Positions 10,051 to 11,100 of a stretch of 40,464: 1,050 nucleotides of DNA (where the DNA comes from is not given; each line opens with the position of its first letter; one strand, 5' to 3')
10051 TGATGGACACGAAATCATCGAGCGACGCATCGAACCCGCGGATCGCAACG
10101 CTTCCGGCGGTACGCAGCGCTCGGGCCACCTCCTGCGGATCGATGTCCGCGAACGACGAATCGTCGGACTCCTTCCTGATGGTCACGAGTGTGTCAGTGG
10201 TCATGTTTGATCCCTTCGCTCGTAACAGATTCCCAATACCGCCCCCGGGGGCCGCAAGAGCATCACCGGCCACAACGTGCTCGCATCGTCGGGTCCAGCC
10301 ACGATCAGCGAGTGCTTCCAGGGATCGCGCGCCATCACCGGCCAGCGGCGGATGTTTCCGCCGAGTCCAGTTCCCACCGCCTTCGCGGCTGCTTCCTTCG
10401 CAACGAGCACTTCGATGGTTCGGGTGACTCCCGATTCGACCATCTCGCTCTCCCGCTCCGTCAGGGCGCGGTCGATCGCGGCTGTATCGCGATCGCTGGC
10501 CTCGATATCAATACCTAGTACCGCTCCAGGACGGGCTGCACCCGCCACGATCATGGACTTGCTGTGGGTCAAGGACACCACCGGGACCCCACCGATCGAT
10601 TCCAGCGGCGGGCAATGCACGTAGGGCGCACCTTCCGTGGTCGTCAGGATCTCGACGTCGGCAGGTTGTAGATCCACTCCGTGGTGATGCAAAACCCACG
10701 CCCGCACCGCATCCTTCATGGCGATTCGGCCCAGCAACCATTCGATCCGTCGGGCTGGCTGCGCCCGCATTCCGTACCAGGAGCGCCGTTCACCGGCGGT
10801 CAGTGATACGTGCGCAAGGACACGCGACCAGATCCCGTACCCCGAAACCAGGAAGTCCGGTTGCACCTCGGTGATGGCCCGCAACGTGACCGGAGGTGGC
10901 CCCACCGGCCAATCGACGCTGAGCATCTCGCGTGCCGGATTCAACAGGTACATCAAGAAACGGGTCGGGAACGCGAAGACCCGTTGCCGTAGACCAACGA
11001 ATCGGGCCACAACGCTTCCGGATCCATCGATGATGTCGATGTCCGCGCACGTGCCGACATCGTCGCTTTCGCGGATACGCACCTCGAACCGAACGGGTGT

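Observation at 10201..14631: Synthase B: a second active-looking KS-AT-DH with an integrated Sfp-type PPTase and no carrier domain of its own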

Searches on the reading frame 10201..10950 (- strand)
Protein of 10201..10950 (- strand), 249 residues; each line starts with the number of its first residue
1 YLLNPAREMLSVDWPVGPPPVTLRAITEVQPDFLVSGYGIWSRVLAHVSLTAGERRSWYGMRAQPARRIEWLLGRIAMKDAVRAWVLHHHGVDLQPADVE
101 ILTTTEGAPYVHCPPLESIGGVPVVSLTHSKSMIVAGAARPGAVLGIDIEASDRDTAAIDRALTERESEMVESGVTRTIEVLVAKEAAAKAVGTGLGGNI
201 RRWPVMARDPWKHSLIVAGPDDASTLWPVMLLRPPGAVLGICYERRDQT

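Call 12: search_solved_structures(query=window:10201-10950:-, max_evalue=10, show_alignments=3)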
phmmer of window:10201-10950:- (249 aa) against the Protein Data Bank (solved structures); distinct sequences matched with E-value up to 10: 10.
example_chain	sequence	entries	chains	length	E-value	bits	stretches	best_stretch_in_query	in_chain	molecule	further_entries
1f80_A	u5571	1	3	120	0.00013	24.9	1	46-136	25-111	HOLO-(ACYL CARRIER PROTEIN) SYNTHASE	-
1f7l_A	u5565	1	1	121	0.00053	22.9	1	46-136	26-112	HOLO-(ACYL CARRIER PROTEIN) SYNTHASE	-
1f7t_A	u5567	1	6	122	0.00054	22.9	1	46-136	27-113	HOLO-(ACYL CARRIER PROTEIN) SYNTHASE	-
1fte_A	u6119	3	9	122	0.12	15.2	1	50-136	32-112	ACYL CARRIER PROTEIN SYNTHASE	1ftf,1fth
7r49_A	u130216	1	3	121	0.17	14.7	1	64-135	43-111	Holo-[acyl-carrier-protein] synthase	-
3hyk_A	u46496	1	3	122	0.26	14.1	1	159-209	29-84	Holo-[acyl-carrier-protein] synthase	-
1wj9_A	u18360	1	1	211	0.36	13.6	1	17-83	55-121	CRISPR-associated protein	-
2y8w_A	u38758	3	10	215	0.37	13.5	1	17-83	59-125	CSE3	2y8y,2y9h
3wtb_A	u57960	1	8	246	0.39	13.5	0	127-201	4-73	Putative oxidoreductase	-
3qrp_A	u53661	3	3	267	0.58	12.9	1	17-83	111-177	Putative uncharacterized protein TTHB192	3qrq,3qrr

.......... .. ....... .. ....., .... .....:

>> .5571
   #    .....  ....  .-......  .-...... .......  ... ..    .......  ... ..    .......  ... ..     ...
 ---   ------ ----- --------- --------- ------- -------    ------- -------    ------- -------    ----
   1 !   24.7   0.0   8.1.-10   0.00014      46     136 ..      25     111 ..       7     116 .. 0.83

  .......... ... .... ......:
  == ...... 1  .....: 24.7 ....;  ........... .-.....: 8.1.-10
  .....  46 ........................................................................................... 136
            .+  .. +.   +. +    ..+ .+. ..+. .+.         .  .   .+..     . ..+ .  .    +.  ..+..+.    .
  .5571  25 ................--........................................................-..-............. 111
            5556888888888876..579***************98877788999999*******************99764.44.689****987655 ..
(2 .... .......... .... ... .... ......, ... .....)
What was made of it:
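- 10204..10887 (-): B Sfp-type 4'-phosphopantetheinyl transferase domain (aa 1252-1479). Key residues: Arg1305/Lys1309 in the N-terminal half; His1359, Asp1378/Glu1380, Glu1416/Lys1420. AcpS match to the N-terminal half (call 12).
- On Sfp-type (type II) PPTase: The N-terminal half matches B. subtilis AcpS (call 12).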

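Call 24: search_protein_families(library=pfam, proteins=[window:10201-10950:-], max_evalue=10)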
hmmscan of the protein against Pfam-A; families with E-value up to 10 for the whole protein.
window:10201-10950:- (249 aa): 2 families
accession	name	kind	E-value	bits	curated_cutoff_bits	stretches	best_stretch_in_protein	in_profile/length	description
PF01648.25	ACPS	-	5.5e-07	30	25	1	145-208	2-79/111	4'-phosphopantetheinyl transferase superfamily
PF17837.6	4PPT_N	-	0.006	17.1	27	1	62-136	8-65/68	4'-phosphopantetheinyl transferase N-terminal domain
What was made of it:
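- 10204..10887 (-): Pfam ACPS 30 bits plus 4PPT_N (call 24).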

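Call 39: search_protein_representatives(protein=window:10204-10893:-)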
Query: 230 residues. Proteins with E-value up to 0.001 (for the whole library): 1731; up to 1e-10: 634; up to 1e-30: 26. The best 150 are listed.
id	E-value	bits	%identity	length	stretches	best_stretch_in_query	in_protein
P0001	3.8e-144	494.7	97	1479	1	1-230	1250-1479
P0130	1.9e-46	175.0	46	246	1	29-226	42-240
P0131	3.3e-44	167.7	42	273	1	2-224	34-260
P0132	2.7e-42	161.4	41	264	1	2-222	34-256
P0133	3.7e-41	157.7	49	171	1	59-222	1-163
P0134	1.8e-40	155.4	45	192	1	42-228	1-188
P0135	1.1e-39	152.9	48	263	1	22-191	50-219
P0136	8.2e-38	146.7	47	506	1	6-187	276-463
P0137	1.0e-37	146.4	45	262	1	18-189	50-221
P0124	1.1e-36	143.0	43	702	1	5-195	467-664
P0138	1.6e-36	142.5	42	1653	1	1-192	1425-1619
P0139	3.4e-35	138.2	44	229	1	25-224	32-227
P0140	7.2e-35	137.1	43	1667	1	13-198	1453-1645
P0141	1.6e-34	136.0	39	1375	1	4-208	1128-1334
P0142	5.6e-34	134.2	39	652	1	4-223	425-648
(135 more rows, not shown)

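Call 65: predict_structure(alignment_id=A4)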
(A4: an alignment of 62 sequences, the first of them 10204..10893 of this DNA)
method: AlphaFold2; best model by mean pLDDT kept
length: 230 residues; sequences in the alignment: 62
mean_pLDDT: 93.6   pTM: 0.89
mean pLDDT of the five models: 93.6, 93.4, 93.3, 92.9, 92.8
residues with pLDDT >= 90: 196; 70-90: 31; 50-70: 1; < 50: 2
segments of 3 or more residues with pLDDT < 50: none
pLDDT, mean of each block of 10 residues (from residue 1): 85 88 95 96 89 96 97 96 95 95 95 93 96 95 97 97 98 92 96 94 94 96 77
secondary structure, 60 per line:
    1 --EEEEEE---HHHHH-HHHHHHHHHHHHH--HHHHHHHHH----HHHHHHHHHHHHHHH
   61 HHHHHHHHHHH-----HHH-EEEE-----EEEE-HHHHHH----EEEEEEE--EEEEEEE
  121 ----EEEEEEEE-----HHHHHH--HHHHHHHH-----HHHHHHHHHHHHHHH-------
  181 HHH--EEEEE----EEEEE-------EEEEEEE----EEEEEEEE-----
elements in order: E3-8 H12-16 H18-30 H33-41 H46-71 E81-84 E90-93 H95-100 E105-111 E114-120 E125-132 H138-143 H146-153 H159-173 E186-190 E195-199 E207-213 E218-225
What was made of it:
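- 10204..10887 (-): AF2 pLDDT 93.6 (call 65).
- On Sfp-type (type II) PPTase: AF2 model with pLDDT 93.6 (call 65).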

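Call 67: fold_search(model_id=the predicted structure, library=pdb)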
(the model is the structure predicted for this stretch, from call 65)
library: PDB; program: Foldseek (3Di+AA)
matches with E <= 10: 739; with E <= 0.001: 64
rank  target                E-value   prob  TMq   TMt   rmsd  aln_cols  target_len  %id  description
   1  2cg5_A                4.2e-11  1.00  0.65  0.58   5.5       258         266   17  Structure of aminoadipate-semialdehyde dehydrogenase- phosphopantetheinyl transferase in complex with cytosolic acyl c (released 2006-03-01)
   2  4mrt_A                2.6e-10  1.00  0.67  0.68   4.6       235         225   16  Structure of the Phosphopantetheine Transferase Sfp in Complex with Coenzyme A and a Peptidyl Carrier Protein (released 2014-04-23)
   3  2byd                  8.1e-10  1.00  0.67  0.56   5.3       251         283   16  Structure of aminoadipate-semialdehyde dehydrogenase- phosphopantetheinyl transferase (released 2005-08-05)
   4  2c43                  3.9e-09  1.00  0.66  0.56   5.2       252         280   15  STRUCTURE OF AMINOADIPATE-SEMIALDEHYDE DEHYDROGENASE- PHOSPHOPANTETHEINYL TRANSFERASE IN COMPLEX WITH COENZYME A (released 2005-10-24)
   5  6qxr                  4.8e-09  1.00  0.63  0.66   5.6       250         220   16  4'-phosphopantetheinyl transferase PptAb from Mycobacterium abscessus at pH 8.5 with Mn2+ and CoA. (released 2020-03-25)
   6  7b4r                  4.8e-09  1.00  0.63  0.66   5.5       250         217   15  Structure of the 4'-phosphopantetheinyl transferase PptAb from Mycobacterium abscessus in complex with Coenzyme A and N- (released 2021-11-10)
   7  4qjl                  6.5e-09  1.00  0.65  0.65   4.3       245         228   20  Crystal structure of M. ulcerans phosphopantetheinyl transferase MuPPT (released 2014-07-16)
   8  7bdw_A                7.0e-09  1.00  0.67  0.70   4.2       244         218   16  Crystal structure of mycobacterial PptAb in complex with ACP and compound 8918 (released 2021-11-10)
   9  6qxq                  7.4e-09  1.00  0.62  0.65   5.4       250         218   16  4'-phosphopantetheinyl transferase PptAb from Mycobacterium abscessus at pH 7 with Mn2+ and CoA. (released 2020-03-25)
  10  6qyg                  9.5e-09  1.00  0.68  0.72   4.2       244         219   16  4'-phosphopantetheinyl transferase PptAb from Mycobacterium abscessus at pH 8.5 with Mg2+ and CoA. (released 2020-03-25)
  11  6qwu                  1.2e-08  1.00  0.62  0.65   5.6       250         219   15  4'-phosphopantetheinyl transferase PptAb from Mycobacterium abscessus at pH 5.5 with Mn2+ and CoA. (released 2020-03-25)
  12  6rcx_A                1.4e-08  1.00  0.66  0.70   4.1       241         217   16  Mycobacterial 4'-phosphopantetheinyl transferase PptAb in complex with the ACP domain of PpsC. (released 2020-04-15)
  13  7ed1_A                2.2e-08  1.00  0.65  0.67   3.9       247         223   19  Transferase from Mycobacterium smegmatis (released 2022-03-16)
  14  7n8e_A                2.6e-08  1.00  0.65  0.67   4.1       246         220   19  PptT PAP(CoA) 9056 complex (released 2022-02-02)
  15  1qr0                  2.6e-08  1.00  0.57  0.58   7.8       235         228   17  CRYSTAL STRUCTURE OF THE 4'-PHOSPHOPANTETHEINYL TRANSFERASE SFP-COENZYME A COMPLEX (released 1999-12-10)
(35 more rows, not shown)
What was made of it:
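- The PPTase fold is Sfp-type at high confidence (calls 65, 67). The AF2 model has pLDDT 93.6 and an Sfp-type fold (calls 65, 67).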
